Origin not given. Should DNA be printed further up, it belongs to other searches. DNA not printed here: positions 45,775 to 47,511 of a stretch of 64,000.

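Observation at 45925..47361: Rubredoxin-[FeFe]-hydrogenase fusion with uptake-type active-site substitutions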

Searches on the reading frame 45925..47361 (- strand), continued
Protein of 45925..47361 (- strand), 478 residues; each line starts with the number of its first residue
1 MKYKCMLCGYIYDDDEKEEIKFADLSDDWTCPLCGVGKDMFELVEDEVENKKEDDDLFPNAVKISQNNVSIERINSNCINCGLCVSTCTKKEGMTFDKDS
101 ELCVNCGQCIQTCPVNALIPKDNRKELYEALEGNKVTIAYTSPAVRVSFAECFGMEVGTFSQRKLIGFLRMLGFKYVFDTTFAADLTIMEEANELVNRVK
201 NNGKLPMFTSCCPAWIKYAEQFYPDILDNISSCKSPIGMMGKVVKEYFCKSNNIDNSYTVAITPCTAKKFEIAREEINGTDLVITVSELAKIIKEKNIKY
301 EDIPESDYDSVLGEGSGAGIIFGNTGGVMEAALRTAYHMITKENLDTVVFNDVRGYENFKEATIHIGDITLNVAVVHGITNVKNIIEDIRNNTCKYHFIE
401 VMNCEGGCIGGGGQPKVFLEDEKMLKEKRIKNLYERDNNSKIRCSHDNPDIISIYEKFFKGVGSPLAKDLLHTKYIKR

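Call 6: find_homologous_proteins(query=window:45925-47361:-, max_evalue=1e-20)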
Query window:45925-47361:- (478 aa): 8000 proteins with E <= 1e-20 among 8000 candidates; the best 120 are listed.
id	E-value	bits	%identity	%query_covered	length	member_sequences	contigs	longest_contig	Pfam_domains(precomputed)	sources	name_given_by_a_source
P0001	0.0e+0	1091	99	100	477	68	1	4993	PF02906.20,PF02256.23,PF00301.26,PF12837.13,PF00037.33,PF13484.12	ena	-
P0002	8.0e-291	983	89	100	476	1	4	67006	PF14697.12,PF02906.20,PF02256.23,PF00301.26,PF12837.13,PF00037.33,PF13484.12,PF12838.13,PF13237.12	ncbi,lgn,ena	-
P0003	1.2e-288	976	88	100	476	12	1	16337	PF14697.12,PF02906.20,PF02256.23,PF00301.26,PF00037.33,PF13484.12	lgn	-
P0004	1.1e-278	943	85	100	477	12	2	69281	PF02906.20,PF02256.23,PF00301.26,PF00037.33,PF13237.12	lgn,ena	-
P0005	1.6e-231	788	72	100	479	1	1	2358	PF02906.20,PF02256.23,PF00301.26,PF00037.33,PF12838.13,PF13237.12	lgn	-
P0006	5.1e-210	717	65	99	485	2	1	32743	PF02906.20,PF02256.23,PF00301.26,PF12837.13,PF00037.33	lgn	-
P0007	8.4e-208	709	65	100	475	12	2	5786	PF02906.20,PF02256.23,PF00301.26,PF12837.13,PF00037.33,PF13237.12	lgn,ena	-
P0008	6.1e-207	706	64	99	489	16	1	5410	PF02906.20,PF02256.23,PF00301.26,PF12837.13,PF00037.33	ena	-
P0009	6.0e-206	703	64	100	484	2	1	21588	PF02906.20,PF02256.23,PF00301.26,PF00037.33,PF13237.12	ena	-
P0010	5.6e-205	700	100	64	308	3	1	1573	PF02906.20,PF02256.23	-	-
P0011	7.7e-204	696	63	100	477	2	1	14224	PF02906.20,PF02256.23,PF00301.26,PF00037.33,PF13237.12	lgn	-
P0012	1.4e-202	692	62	100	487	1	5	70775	PF02906.20,PF02256.23,PF00301.26,PF12837.13,PF00037.33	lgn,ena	-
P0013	1.2e-201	689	63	99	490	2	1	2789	PF02906.20,PF02256.23,PF00301.26,PF00037.33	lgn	-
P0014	3.3e-200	684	62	100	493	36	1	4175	PF02906.20,PF02256.23,PF00301.26,PF00037.33,PF13237.12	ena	-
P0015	5.4e-200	684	61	99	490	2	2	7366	PF02906.20,PF02256.23,PF00301.26,PF00037.33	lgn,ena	-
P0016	6.0e-200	683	62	100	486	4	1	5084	PF02906.20,PF02256.23,PF00301.26,PF00037.33,PF13484.12,PF13237.12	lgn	-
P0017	7.2e-200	683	63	99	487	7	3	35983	PF02906.20,PF02256.23,PF00301.26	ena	-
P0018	7.8e-200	683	62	100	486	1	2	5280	PF02906.20,PF02256.23,PF00301.26,PF12837.13,PF00037.33,PF13484.12,PF13237.12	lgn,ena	-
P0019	9.9e-200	683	63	100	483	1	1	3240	PF02906.20,PF02256.23,PF00301.26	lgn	-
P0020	1.2e-199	682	62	100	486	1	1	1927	PF02906.20,PF02256.23,PF00301.26,PF00037.33,PF13237.12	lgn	-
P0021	1.3e-199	682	62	100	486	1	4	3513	PF02906.20,PF02256.23,PF00301.26,PF00037.33,PF13237.12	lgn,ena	-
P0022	2.6e-199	681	62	100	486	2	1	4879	PF02906.20,PF02256.23,PF00301.26,PF00037.33,PF13237.12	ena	-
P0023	2.9e-199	681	64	100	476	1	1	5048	PF02906.20,PF02256.23,PF00301.26,PF12837.13,PF13237.12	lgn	-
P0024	7.0e-199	680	61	100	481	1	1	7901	PF02906.20,PF02256.23,PF00301.26,PF12837.13,PF00037.33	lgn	-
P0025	3.4e-198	678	62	100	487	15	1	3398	PF02906.20,PF02256.23,PF00301.26,PF12837.13,PF00037.33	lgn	-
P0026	3.4e-198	678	62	100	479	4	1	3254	PF02906.20,PF02256.23,PF00301.26,PF00037.33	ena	-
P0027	3.7e-198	678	61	100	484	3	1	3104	PF02906.20,PF02256.23,PF00301.26,PF00037.33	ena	-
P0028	7.5e-198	677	62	100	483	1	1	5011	PF02906.20,PF02256.23,PF00301.26,PF12837.13,PF00037.33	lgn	-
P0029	5.6e-197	674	60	100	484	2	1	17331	PF02906.20,PF02256.23,PF00301.26,PF12837.13,PF00037.33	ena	-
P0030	7.9e-197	673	60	100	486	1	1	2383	PF14697.12,PF02906.20,PF02256.23,PF00301.26,PF12838.13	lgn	-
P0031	3.2e-196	671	61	100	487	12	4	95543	PF02906.20,PF02256.23,PF00301.26,PF12837.13,PF00037.33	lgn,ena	-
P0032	4.4e-196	671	62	100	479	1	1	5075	PF14697.12,PF02906.20,PF02256.23,PF00301.26,PF00037.33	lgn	-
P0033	6.9e-196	670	61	100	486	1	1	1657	PF02906.20,PF02256.23,PF00301.26,PF00037.33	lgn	-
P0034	1.2e-195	669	61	100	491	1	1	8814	PF02906.20,PF02256.23,PF00301.26,PF00037.33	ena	-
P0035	4.7e-195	667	62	100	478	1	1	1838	PF02906.20,PF02256.23,PF00301.26,PF00037.33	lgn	-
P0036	5.0e-195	667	60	100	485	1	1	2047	PF02906.20,PF02256.23,PF00301.26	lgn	-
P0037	1.0e-194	666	62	100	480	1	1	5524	PF02906.20,PF02256.23,PF00301.26,PF00037.33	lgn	-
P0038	1.7e-194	665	60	100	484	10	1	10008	PF02906.20,PF02256.23,PF00301.26,PF00037.33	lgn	-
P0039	1.7e-194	665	60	100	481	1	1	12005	PF02906.20,PF02256.23,PF00301.26,PF00037.33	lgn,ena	-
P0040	2.3e-193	662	61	99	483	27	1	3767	PF02906.20,PF02256.23,PF00301.26,PF00037.33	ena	-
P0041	4.5e-193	661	60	100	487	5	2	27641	PF02906.20,PF02256.23,PF00301.26,PF12837.13,PF00037.33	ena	-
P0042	1.5e-192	659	60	100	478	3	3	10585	PF02906.20,PF02256.23,PF00301.26,PF12837.13,PF00037.33,PF13237.12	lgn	-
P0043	1.7e-191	656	61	100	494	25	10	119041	PF02906.20,PF21349.3,PF02256.23,PF00301.26,PF00037.33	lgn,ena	-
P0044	2.6e-191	655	61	100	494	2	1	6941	PF02906.20,PF21349.3,PF02256.23,PF00301.26,PF00037.33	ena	-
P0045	4.9e-190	651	59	100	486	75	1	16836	PF02906.20,PF02256.23,PF00301.26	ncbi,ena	-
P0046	7.2e-190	650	61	99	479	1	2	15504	PF02906.20,PF02256.23,PF00301.26,PF00037.33,PF12838.13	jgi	-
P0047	2.9e-189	648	60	99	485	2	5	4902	PF02906.20,PF02256.23,PF12837.13,PF00037.33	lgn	-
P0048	3.2e-189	648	60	100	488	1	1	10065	PF02906.20,PF02256.23,PF00301.26,PF12837.13,PF00037.33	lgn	-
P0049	7.7e-189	647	61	100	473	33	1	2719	PF14697.12,PF02906.20,PF02256.23,PF00301.26,PF12837.13,PF00037.33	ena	-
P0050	1.2e-188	646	61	99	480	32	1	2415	PF02906.20,PF02256.23,PF00301.26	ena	-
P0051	2.5e-188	645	62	100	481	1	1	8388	PF02906.20,PF02256.23,PF00301.26,PF00037.33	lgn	-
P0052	1.0e-186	640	57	100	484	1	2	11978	PF02906.20,PF02256.23,PF00301.26,PF12837.13,PF00037.33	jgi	-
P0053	2.2e-186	639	61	99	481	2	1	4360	PF02906.20,PF02256.23,PF00037.33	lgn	-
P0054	2.3e-186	639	59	99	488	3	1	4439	PF02906.20,PF21349.3,PF02256.23,PF00301.26,PF13484.12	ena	-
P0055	6.4e-186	637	66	89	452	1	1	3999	PF14697.12,PF02906.20,PF02256.23,PF12837.13,PF00037.33,PF12798.13,PF12838.13,PF13237.12,PF12800.13,PF13187.12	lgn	-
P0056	1.1e-184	633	58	99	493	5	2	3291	PF02906.20,PF02256.23,PF00301.26,PF12837.13,PF00037.33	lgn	-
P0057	1.4e-184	633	58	100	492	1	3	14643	PF02906.20,PF02256.23,PF00301.26,PF12838.13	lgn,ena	-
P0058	2.0e-184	632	58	99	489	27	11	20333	PF02906.20,PF02256.23,PF00301.26,PF00037.33,PF13484.12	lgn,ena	-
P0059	3.4e-183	628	57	99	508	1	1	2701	PF14697.12,PF02906.20,PF02256.23,PF00301.26,PF12837.13,PF00037.33,PF12838.13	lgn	-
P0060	1.3e-182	626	59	100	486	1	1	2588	PF02906.20,PF02256.23,PF00301.26,PF00037.33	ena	-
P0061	1.4e-182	626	57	100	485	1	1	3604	PF02906.20,PF02256.23,PF00301.26,PF12837.13,PF00037.33,PF13484.12,PF13237.12,PF13187.12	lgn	-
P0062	1.7e-182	626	58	100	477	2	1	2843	PF02906.20,PF02256.23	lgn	-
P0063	1.9e-182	626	58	100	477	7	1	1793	PF02906.20,PF02256.23,PF12837.13,PF00037.33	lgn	-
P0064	4.3e-182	625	60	100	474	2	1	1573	PF02906.20,PF21349.3,PF02256.23,PF12837.13,PF00037.33,PF12838.13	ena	-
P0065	4.8e-182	624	58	99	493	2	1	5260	PF02906.20,PF12797.13,PF02256.23,PF00301.26,PF00037.33,PF12838.13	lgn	-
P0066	5.0e-182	624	61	100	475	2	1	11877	PF02906.20,PF21349.3,PF02256.23,PF12837.13,PF00037.33,PF12838.13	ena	-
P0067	5.6e-182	624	57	100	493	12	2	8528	PF02906.20,PF02256.23,PF00301.26,PF00037.33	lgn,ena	-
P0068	8.8e-182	624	59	100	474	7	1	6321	PF02906.20,PF02256.23,PF12837.13,PF00037.33,PF13237.12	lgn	-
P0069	7.5e-181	620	58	99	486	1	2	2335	PF02906.20,PF02256.23,PF12837.13,PF00037.33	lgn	-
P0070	1.4e-180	620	60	100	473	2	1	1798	PF02906.20,PF21349.3,PF02256.23,PF12837.13,PF00037.33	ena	-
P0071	2.6e-180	619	63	88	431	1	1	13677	PF02906.20,PF02256.23,PF12837.13,PF00037.33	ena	-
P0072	3.1e-180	618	56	100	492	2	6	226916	PF02906.20,PF02256.23,PF00301.26,PF00037.33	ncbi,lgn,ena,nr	ncbi:MAG: hydrogenase [Firmicutes bacterium]|nr:hydrogenase [Bacillota bacterium]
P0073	5.4e-180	618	60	100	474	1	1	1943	PF02906.20,PF21349.3,PF02256.23,PF12837.13,PF00037.33,PF12838.13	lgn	-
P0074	8.8e-180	617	57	99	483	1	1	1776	PF02906.20,PF02256.23,PF00301.26,PF12837.13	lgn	-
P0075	1.1e-179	617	58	99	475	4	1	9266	PF02906.20,PF12797.13,PF02256.23,PF00037.33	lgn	-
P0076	4.6e-179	615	57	99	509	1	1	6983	PF02906.20,PF02256.23,PF00301.26,PF00037.33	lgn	-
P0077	7.0e-179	614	51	99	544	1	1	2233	PF02906.20,PF21349.3,PF02256.23,PF00301.26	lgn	-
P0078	2.6e-178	612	58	100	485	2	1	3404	PF02906.20,PF02256.23,PF00301.26,PF12837.13,PF00037.33,PF13237.12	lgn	-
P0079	2.7e-178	612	58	99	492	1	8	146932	PF02906.20,PF02256.23,PF12837.13,PF00037.33,PF13237.12,PF13183.12,PF13187.12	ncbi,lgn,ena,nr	ncbi:MAG: iron hydrogenase small subunit [Bacilli bacterium]|nr:iron hydrogenase small subunit [Baci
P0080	3.1e-178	612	58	100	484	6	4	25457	PF02906.20,PF02256.23,PF00301.26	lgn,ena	-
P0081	4.7e-178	611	57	100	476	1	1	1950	PF02906.20,PF02256.23,PF00301.26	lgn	-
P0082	9.8e-178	610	57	100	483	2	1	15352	PF02906.20,PF02256.23,PF00301.26,PF12837.13,PF00037.33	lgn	-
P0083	3.9e-177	608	62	87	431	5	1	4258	PF02906.20,PF02256.23,PF12837.13,PF00037.33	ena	-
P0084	6.5e-177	607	58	100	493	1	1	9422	PF02906.20,PF02256.23,PF00301.26,PF12837.13,PF13484.12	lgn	-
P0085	4.4e-176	605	58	99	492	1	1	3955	PF02906.20,PF02256.23,PF12837.13,PF00037.33,PF13484.12,PF13183.12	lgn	-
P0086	1.4e-175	603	58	100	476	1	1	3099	PF02906.20,PF02256.23,PF00301.26,PF12837.13,PF00037.33,PF13237.12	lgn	-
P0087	1.6e-175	603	58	99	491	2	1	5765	PF02906.20,PF02256.23,PF00301.26,PF12837.13,PF13484.12,PF13183.12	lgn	-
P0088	2.5e-175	602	56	100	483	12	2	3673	PF02906.20,PF02256.23,PF00301.26,PF00037.33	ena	-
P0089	2.9e-174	599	58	99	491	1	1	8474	PF02906.20,PF02256.23,PF12837.13,PF00037.33,PF13183.12,PF13187.12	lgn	-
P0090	2.3e-173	596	63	88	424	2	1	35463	PF02906.20,PF02256.23,PF12837.13,PF00037.33,PF13484.12,PF13237.12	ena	-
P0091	4.2e-173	595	58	99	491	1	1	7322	PF02906.20,PF02256.23,PF12837.13,PF00037.33,PF13237.12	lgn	-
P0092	8.6e-173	594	61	92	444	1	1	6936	PF02906.20,PF02256.23,PF12837.13,PF00037.33,PF13237.12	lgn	-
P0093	1.9e-172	593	55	99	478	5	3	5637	PF02906.20,PF02256.23,PF00301.26,PF00037.33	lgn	-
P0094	2.0e-172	593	51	99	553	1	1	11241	PF02906.20,PF21349.3,PF02256.23,PF00301.26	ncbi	-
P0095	2.1e-172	593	58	99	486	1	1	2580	PF17179.10,PF02906.20,PF02256.23,PF12837.13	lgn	-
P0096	2.6e-172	592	56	99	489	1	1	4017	PF02906.20,PF02256.23,PF13237.12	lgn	-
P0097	3.7e-172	592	55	100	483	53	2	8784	PF02906.20,PF02256.23,PF00301.26,PF12837.13,PF00037.33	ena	-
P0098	4.5e-172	592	56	99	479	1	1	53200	PF02906.20,PF02256.23,PF00301.26,PF00037.33,PF12838.13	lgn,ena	-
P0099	2.0e-171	589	55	99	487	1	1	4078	PF02906.20,PF02256.23,PF12837.13,PF00037.33,PF12838.13,PF13237.12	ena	-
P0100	2.4e-171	589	56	100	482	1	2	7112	PF02906.20,PF02256.23,PF00301.26,PF00037.33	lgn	-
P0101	2.7e-171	589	61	89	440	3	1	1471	PF02906.20,PF02256.23,PF00037.33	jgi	jgi:ferredoxin hydrogenase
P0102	3.7e-171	588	56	100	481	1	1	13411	PF02906.20,PF12797.13,PF02256.23,PF12837.13,PF00037.33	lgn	-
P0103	3.7e-171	588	54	100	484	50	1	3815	PF02906.20,PF02256.23,PF12837.13,PF00037.33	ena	-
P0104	1.7e-170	586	56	99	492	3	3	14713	PF02906.20,PF02256.23,PF13183.12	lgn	-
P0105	2.8e-170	586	55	99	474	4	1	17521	PF02906.20,PF02256.23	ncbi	-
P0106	1.4e-169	583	62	88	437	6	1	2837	PF02906.20,PF12797.13,PF02256.23,PF12837.13,PF00037.33,PF13484.12,PF13237.12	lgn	-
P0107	1.9e-169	583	57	100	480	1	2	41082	PF02906.20,PF02256.23,PF00037.33,PF13237.12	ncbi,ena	-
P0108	2.1e-169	583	58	99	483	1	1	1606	PF02906.20,PF02256.23,PF00301.26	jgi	jgi:ferredoxin hydrogenase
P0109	4.5e-169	582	54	100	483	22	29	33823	PF02906.20,PF02256.23,PF00301.26,PF12837.13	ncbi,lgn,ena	-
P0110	7.2e-169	581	54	100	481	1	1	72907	PF02906.20,PF02256.23,PF00037.33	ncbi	-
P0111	1.5e-168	580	55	100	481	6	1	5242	PF02906.20,PF02256.23,PF00301.26,PF12837.13,PF00037.33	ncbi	-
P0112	1.5e-167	577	55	100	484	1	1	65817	PF02906.20,PF02256.23,PF00301.26,PF12837.13,PF00037.33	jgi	-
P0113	4.9e-167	575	54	100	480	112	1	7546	PF02906.20,PF02256.23,PF12837.13,PF00037.33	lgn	-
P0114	5.1e-167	575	58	88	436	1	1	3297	PF02906.20,PF12797.13,PF02256.23,PF12837.13,PF00037.33,PF13484.12,PF12838.13,PF12800.13,PF13187.12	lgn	-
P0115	7.0e-167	574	59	88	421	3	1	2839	PF02906.20,PF02256.23,PF12837.13,PF00037.33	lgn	-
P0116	7.4e-167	574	58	87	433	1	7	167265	PF02906.20,PF02256.23,PF12837.13,PF00037.33,PF13187.12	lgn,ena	-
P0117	2.1e-166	573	58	87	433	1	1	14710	PF02906.20,PF02256.23,PF12837.13,PF00037.33,PF13187.12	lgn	-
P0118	2.2e-166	573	58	89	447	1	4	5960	PF02906.20,PF02256.23,PF12837.13,PF00037.33,PF13484.12,PF12800.13,PF13187.12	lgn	-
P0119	2.8e-166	572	58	87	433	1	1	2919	PF02906.20,PF02256.23,PF12837.13,PF00037.33,PF13187.12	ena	-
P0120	5.0e-166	572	59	87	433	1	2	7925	PF02906.20,PF02256.23,PF12837.13,PF00037.33,PF13484.12,PF13187.12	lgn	-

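Call 23: find_encoding_contigs(protein=window:45925-47361:-, flank=10000, max_places=4)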
Protein window:45925-47361:- (478 aa): 12 contigs read that carry it; 4 places shown.
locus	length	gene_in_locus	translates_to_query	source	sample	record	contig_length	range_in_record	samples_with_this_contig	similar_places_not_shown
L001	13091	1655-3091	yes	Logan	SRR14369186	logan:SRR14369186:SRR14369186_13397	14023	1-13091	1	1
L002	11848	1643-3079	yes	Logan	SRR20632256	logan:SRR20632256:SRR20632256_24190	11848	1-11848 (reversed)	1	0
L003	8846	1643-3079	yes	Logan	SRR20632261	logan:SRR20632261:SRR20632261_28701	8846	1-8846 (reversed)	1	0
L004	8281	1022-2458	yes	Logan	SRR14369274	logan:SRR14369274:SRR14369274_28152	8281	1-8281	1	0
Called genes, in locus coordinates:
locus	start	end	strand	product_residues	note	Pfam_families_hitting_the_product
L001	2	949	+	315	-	?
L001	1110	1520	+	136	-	PF22526:DUF7000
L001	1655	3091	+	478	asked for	PF00301:Rubredoxin, PF13187:Fer4_9 (faint), PF12837:Fer4_6 (faint), PF13484:Fer4_16 (faint), PF00037:Fer4 (weak), PF02906:Fe_hyd_lg_C, PF02256:Fe_hyd_SSU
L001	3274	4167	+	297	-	PF00294:PfkB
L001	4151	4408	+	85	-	PF01713:Smr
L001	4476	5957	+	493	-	-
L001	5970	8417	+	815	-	-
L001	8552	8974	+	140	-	-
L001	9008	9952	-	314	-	PF00106:adh_short, PF01370:Epimerase (weak), PF00106:adh_short, PF13561:adh_short_C2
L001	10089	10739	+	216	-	-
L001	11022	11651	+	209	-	PF09335:VTT_dom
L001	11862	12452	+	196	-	PF00440:TetR_N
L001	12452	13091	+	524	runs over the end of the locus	?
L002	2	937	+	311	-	?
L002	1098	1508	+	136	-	PF22526:DUF7000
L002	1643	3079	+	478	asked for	PF00301:Rubredoxin, PF13187:Fer4_9 (faint), PF12837:Fer4_6 (faint), PF13484:Fer4_16 (faint), PF00037:Fer4 (weak), PF02906:Fe_hyd_lg_C, PF02256:Fe_hyd_SSU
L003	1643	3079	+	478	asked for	PF00301:Rubredoxin, PF13187:Fer4_9 (faint), PF12837:Fer4_6 (faint), PF13484:Fer4_16 (faint), PF00037:Fer4 (weak), PF02906:Fe_hyd_lg_C, PF02256:Fe_hyd_SSU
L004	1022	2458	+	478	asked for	PF00301:Rubredoxin, PF13187:Fer4_9 (faint), PF12837:Fer4_6 (faint), PF13484:Fer4_16 (faint), PF00037:Fer4 (weak), PF02906:Fe_hyd_lg_C, PF02256:Fe_hyd_SSU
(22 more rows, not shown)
